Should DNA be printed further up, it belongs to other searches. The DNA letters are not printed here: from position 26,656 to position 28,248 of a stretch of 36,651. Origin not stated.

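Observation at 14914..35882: Five DegT-family aminotransferases wired to two ABC importers and a ROK regulator instead of NDP-sugar biosynthesis genes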

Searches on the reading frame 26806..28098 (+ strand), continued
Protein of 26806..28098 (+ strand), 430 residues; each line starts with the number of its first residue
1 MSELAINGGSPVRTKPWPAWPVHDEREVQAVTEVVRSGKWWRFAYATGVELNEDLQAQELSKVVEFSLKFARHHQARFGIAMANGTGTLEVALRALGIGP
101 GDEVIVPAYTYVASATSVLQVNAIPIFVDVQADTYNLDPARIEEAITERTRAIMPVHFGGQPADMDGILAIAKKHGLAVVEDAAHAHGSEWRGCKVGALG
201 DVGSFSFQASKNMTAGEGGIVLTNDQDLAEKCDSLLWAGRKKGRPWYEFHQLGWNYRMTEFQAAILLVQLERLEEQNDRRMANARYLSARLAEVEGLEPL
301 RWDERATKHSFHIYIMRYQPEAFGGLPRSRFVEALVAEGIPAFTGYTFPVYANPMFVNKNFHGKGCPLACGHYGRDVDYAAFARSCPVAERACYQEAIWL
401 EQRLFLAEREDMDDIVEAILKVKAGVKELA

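Call 70: find_encoding_contigs(protein=P0132, flank=10000, max_places=1)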
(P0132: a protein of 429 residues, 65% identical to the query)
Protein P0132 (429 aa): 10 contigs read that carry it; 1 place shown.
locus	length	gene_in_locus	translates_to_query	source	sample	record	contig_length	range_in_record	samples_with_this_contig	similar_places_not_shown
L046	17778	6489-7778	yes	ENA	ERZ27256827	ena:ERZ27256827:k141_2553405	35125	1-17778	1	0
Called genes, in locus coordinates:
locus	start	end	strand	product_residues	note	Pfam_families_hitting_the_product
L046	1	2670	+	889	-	?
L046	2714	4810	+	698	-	PF03781:FGE-sulfatase, PF00756:Esterase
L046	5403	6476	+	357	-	PF01408:GFO_IDH_MocA, PF22725:GFO_IDH_MocA_C3, PF02894:GFO_IDH_MocA_C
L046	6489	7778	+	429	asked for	PF01041:DegT_DnrJ_EryC1, PF01212:Beta_elim_lyase, PF00155:Aminotran_1_2 (faint)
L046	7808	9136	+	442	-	PF01041:DegT_DnrJ_EryC1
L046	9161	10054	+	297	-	PF02633:Creatininase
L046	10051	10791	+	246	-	PF04909:Amidohydro_2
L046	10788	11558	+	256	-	PF04909:Amidohydro_2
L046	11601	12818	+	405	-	-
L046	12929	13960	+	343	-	PF01208:URO-D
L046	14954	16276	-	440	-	-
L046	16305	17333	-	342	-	PF01408:GFO_IDH_MocA, PF22725:GFO_IDH_MocA_C3, PF02894:GFO_IDH_MocA_C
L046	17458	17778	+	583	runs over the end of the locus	-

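Call 72: find_related_loci(query=window:26806-28098:+, collection=metagenome_contigs, flank=10000)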
Query window:26806-28098:+ (430 aa) in metagenome_contigs; peptide patterns used: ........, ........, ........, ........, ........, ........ (x = any residue, [..] = any of these).
385 stretches matched a pattern; 315 encode a relative of the query (tblastn E <= 1e-3); the best 80 are kept; 80 distinct loci.
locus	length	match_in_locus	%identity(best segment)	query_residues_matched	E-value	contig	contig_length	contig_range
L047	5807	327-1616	100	1-430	0e+0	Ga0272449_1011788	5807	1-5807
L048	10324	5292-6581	79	1-430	0e+0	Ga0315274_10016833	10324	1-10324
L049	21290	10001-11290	79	1-430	0e+0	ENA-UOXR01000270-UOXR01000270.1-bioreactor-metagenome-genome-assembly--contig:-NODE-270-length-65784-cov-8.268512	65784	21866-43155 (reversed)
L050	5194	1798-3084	80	1-429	0e+0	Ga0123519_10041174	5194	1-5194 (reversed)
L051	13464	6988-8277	79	1-430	0e+0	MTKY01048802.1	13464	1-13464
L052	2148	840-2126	72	1-429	0e+0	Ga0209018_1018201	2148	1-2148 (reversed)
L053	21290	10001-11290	79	1-430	0e+0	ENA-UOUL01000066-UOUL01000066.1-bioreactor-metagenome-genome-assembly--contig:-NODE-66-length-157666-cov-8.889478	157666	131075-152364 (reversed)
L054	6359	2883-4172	70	1-429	0e+0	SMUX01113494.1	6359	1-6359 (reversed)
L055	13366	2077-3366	70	1-429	0e+0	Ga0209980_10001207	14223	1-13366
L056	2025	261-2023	61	1-429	0e+0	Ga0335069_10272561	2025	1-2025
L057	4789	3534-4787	60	1-419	0e+0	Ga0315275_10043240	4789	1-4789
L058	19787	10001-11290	79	1-430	0e+0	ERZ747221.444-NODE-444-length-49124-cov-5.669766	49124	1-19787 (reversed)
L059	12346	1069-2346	63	1-429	0e+0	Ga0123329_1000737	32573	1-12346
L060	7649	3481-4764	60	1-429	0e+0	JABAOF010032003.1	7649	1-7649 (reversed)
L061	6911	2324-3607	62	1-428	0e+0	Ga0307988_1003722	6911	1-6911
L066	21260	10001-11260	61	1-422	3e-177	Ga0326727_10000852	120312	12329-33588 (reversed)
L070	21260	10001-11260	63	2-423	4e-176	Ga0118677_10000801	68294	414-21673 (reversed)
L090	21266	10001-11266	58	1-424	8e-171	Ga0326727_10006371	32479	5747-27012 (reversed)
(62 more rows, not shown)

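Call 76: search_protein_families(library=pfam, proteins=[L090:6543-8033:+, L090:8121-9989:+, L090:12702-13910:+, L070:6414-8822:+, L070:8960-9946:+, L070:12936-15965:+, L070:19238-20350:+, L066:5082-6935:+, L066:7018-8568:+, L066:12476-13288:+], max_evalue=0.001)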
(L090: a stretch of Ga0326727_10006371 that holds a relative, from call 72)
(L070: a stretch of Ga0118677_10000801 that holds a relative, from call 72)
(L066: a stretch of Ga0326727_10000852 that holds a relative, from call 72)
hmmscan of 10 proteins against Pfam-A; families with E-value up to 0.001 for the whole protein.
L090:6543-8033:+ (496 aa): 20 families
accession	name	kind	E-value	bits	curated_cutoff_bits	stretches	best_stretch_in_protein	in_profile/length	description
PF14559.12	TPR_19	-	1.2e-34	118.8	25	7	119-180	1-61/68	Tetratricopeptide repeat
PF13431.12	TPR_17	-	9.4e-23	79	24.4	1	99-128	3-32/34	Tetratricopeptide repeat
PF13428.12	TPR_14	-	1.2e-21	75.5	23.5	0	113-152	5-44/44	Tetratricopeptide repeat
PF07719.23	TPR_2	-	5.7e-21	73.3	27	0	75-108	1-34/34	Tetratricopeptide repeat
PF13432.12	TPR_16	-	6.7e-20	71.6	32.7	2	46-108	2-64/65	Tetratricopeptide repeat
PF23914.1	TPR_CcmH_CycH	-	5.1e-18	65.8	42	2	65-160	40-138/158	Cytochrome c-type biogenesis protein H TPR domain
PF13181.12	TPR_8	-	8.3e-17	60.3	25.7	0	75-108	1-34/34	Tetratricopeptide repeat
PF13414.12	TPR_11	-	9.2e-17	60.9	26.8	2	423-464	1-42/42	TPR repeat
PF13174.12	TPR_6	-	4.6e-12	46.2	26.3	0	418-447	2-31/33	Tetratricopeptide repeat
PF12895.13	ANAPC3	-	4.9e-11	43.2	27.2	0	88-154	2-67/82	Anaphase-promoting complex, cyclosome, subunit 3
PF25060.1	ARM_TT21_2nd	-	6e-11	42.8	27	0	429-479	201-251/270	Tetratricopeptide repeat protein 21 second ARM domain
PF00515.34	TPR_1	-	7.5e-11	41.8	27.8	0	75-108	1-34/34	Tetratricopeptide repeat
PF13424.12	TPR_12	-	4.2e-09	36.9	30.1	0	43-105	5-75/77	Tetratricopeptide repeat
PF13176.12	TPR_7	-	3.5e-08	33.4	27.9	0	421-449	4-34/36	Tetratricopeptide repeat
PF25063.1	ARM_TT21_C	-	6e-07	30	35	0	45-143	99-198/209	Tetratricopeptide repeat protein 21 C-terminal ARM domain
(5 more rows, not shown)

L090:8121-9989:+ (622 aa): 1 family
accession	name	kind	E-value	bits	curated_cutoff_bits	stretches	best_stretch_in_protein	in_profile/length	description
PF00144.29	Beta-lactamase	-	4.9e-63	213.7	27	1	297-611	4-317/329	Beta-lactamase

L090:12702-13910:+ (402 aa): 0 families

L070:6414-8822:+ (802 aa): 3 families
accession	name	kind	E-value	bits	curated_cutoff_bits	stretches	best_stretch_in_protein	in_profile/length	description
PF17167.11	Glyco_hydro_94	-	3.3e-99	332.9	27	1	320-730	1-420/420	Glycosyl hydrolase 94 superfamily, catalytic domain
PF06165.18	GH94_b-supersand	-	4.5e-54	184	23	1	42-287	1-249/251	Glycosyl hydrolase 94, supersandwich domain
PF03633.20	Glyco_hydro_65C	-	0.00025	21.2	22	1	736-769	6-39/62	Glycosyl hydrolase family 65, C-terminal domain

L070:8960-9946:+ (328 aa): 2 families
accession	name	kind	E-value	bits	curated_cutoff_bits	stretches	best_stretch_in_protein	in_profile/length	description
PF06452.16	CBM9_1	-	2.6e-12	47.4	23.4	1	126-302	3-154/185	Carbohydrate family 9 binding domain-like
PF16011.10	CBM9_2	-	0.00016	21.9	25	1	134-230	9-104/199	Carbohydrate-binding family 9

L070:12936-15965:+ (1009 aa): 5 families
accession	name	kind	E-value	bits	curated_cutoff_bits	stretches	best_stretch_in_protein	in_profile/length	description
PF02837.24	Glyco_hydro_2_N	-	7.8e-10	39.4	28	1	73-204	4-134/169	Glycosyl hydrolases family 2, sugar binding domain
PF22666.2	Glyco_hydro_2_N2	-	1.9e-09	38.2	27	1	136-205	48-119/167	Glycosyl hydrolase 2 galactose-binding domain-like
PF00703.27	Glyco_hydro_2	-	2.3e-09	38.4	23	1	270-373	2-109/109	Glycosyl hydrolases family 2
PF13364.12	BetaGal_ABD2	-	1.1e-06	29.8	23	1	105-201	4-104/112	Beta-galactosidase second all-beta domain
PF21467.3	BetaGal_gal-bd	-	5.4e-05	23.7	27.3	1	138-181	2-43/62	Beta-galactosidase, galactose-binding domain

L070:19238-20350:+ (370 aa): 0 families

L066:5082-6935:+ (617 aa): 1 family
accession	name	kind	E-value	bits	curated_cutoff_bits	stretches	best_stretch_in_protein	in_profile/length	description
PF00474.23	SSF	-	4.8e-41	141.4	22.8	1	97-486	1-406/406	Sodium:solute symporter family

L066:7018-8568:+ (516 aa): 3 families
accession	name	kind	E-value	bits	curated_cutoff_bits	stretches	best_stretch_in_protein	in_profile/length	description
PF14871.12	GHL6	-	3e-17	63.5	35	1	50-189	3-131/132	Hypothetical glycosyl hydrolase 6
PF02638.21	GHL10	-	3.8e-16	59.5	27.9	1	49-348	21-267/311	Glycosyl hydrolase-like 10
PF13200.12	DUF4015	-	1.4e-12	47.8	27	1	45-349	11-233/313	Putative glycosyl hydrolase domain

L066:12476-13288:+ (270 aa): 2 families
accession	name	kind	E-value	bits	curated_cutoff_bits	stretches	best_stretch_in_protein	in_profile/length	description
PF01927.22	Mut7-C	-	3.4e-45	154.2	23.3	1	111-252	2-145/146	Mut7-C RNAse domain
PF14451.12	Ub-Mut7C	-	1.3e-30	105.5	23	1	15-95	1-81/81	Mut7-C ubiquitin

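Call 82: find_encoding_contigs(protein=P0159, flank=10000, max_places=1)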
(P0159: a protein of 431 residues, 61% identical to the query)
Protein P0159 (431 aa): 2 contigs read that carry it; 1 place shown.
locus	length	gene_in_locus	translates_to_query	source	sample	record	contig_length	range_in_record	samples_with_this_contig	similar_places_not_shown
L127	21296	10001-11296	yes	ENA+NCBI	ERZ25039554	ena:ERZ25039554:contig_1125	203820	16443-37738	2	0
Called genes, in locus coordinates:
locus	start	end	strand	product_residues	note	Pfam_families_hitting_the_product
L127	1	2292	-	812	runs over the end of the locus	PF07483:W_rich_C (faint)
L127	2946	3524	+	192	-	PF00239:Resolvase, PF13936:HTH_38 (weak)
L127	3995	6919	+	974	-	PF25183:OMP_b-brl_4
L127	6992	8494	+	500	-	PF00728:Glyco_hydro_20 (weak)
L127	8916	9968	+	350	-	PF00356:LacI, PF00532:Peripla_BP_1, PF13407:Peripla_BP_4, PF13377:Peripla_BP_3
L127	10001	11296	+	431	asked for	PF00155:Aminotran_1_2 (weak), PF01041:DegT_DnrJ_EryC1, PF01053:Cys_Met_Meta_PP (weak), PF01212:Beta_elim_lyase (weak)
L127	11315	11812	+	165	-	PF01408:GFO_IDH_MocA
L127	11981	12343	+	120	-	-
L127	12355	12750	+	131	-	-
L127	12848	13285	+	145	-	-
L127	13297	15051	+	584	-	PF00474:SSF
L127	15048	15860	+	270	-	PF02585:PIG-L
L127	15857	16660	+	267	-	PF04734:Ceramidase_alk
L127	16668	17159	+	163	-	-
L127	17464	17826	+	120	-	PF01909:NTP_transf_2, PF18765:Polbeta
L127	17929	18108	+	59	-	-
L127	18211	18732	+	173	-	-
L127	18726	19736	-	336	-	PF00389:2-Hacid_dh, PF02826:2-Hacid_dh_C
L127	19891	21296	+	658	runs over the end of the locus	PF01869:BcrAD_BadFG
